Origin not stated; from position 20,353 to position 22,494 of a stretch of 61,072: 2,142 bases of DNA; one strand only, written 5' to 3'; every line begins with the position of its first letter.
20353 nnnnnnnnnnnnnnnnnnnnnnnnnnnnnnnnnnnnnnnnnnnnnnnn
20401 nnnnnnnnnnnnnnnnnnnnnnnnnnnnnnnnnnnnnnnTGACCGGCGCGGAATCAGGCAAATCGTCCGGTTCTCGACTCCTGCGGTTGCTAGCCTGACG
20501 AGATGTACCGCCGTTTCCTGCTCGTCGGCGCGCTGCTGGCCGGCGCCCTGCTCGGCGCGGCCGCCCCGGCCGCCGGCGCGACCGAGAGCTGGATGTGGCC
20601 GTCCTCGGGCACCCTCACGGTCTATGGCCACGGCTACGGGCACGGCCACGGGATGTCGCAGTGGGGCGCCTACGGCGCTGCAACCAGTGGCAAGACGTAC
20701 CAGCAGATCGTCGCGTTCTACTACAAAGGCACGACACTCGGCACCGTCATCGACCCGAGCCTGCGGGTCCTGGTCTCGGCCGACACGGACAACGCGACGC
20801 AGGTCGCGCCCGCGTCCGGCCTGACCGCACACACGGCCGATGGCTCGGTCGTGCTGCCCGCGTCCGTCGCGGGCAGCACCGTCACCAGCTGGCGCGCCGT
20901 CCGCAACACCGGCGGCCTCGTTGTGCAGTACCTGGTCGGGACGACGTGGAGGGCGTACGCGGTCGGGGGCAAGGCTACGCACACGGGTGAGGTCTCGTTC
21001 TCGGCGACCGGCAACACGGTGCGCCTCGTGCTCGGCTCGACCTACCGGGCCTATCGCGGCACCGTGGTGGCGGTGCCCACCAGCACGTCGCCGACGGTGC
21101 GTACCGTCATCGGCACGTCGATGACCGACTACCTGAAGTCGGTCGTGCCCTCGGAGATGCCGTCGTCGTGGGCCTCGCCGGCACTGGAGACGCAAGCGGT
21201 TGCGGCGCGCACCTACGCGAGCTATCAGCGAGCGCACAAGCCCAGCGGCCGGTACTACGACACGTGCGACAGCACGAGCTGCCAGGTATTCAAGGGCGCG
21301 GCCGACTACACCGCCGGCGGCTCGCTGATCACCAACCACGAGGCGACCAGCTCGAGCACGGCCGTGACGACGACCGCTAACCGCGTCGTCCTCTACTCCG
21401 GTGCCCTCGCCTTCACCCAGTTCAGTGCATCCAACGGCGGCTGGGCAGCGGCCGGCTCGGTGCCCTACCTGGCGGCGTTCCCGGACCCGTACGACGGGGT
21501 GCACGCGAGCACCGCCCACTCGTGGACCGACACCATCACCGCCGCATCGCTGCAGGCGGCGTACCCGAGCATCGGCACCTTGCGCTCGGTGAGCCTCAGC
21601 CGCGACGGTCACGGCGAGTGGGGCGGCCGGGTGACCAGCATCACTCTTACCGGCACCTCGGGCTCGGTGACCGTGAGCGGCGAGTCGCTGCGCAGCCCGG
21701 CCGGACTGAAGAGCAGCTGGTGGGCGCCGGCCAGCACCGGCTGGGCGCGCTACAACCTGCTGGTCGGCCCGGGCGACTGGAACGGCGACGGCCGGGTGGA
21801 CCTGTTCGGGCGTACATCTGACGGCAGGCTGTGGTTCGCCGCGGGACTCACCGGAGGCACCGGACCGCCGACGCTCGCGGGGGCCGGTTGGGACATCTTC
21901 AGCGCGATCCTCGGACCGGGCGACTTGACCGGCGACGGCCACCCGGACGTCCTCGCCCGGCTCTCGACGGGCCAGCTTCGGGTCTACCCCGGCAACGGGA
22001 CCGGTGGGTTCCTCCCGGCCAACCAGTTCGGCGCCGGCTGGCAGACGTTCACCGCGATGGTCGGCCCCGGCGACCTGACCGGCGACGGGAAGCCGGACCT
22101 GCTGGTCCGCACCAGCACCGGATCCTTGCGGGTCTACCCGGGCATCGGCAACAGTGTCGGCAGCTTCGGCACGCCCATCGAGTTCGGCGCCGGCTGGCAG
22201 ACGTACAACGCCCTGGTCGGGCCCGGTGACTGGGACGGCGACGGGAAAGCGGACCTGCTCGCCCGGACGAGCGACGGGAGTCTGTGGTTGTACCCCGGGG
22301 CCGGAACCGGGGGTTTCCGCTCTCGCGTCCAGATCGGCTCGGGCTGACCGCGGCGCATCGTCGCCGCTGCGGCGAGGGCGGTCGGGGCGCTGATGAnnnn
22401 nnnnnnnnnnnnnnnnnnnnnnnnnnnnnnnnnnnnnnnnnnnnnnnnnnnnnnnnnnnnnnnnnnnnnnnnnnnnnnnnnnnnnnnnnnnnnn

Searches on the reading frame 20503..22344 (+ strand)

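Call 56: search_protein_families(library=pfam, proteins=[window:20503-22344:+], max_evalue=0.001)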
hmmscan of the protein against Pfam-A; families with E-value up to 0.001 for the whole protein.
window:20503-22344:+ (614 aa): 3 families
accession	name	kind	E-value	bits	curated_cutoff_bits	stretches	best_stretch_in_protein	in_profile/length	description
PF13517.12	FG-GAP_3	-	1.3e-30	106.2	26.9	4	524-586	1-60/61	FG-GAP-like repeat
PF08486.15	SpoIID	-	2.9e-21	76.3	23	1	200-298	6-97/97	Stage II sporulation protein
PF01839.29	FG-GAP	-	6e-10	39.2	22.1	0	520-540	5-25/37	FG-GAP repeat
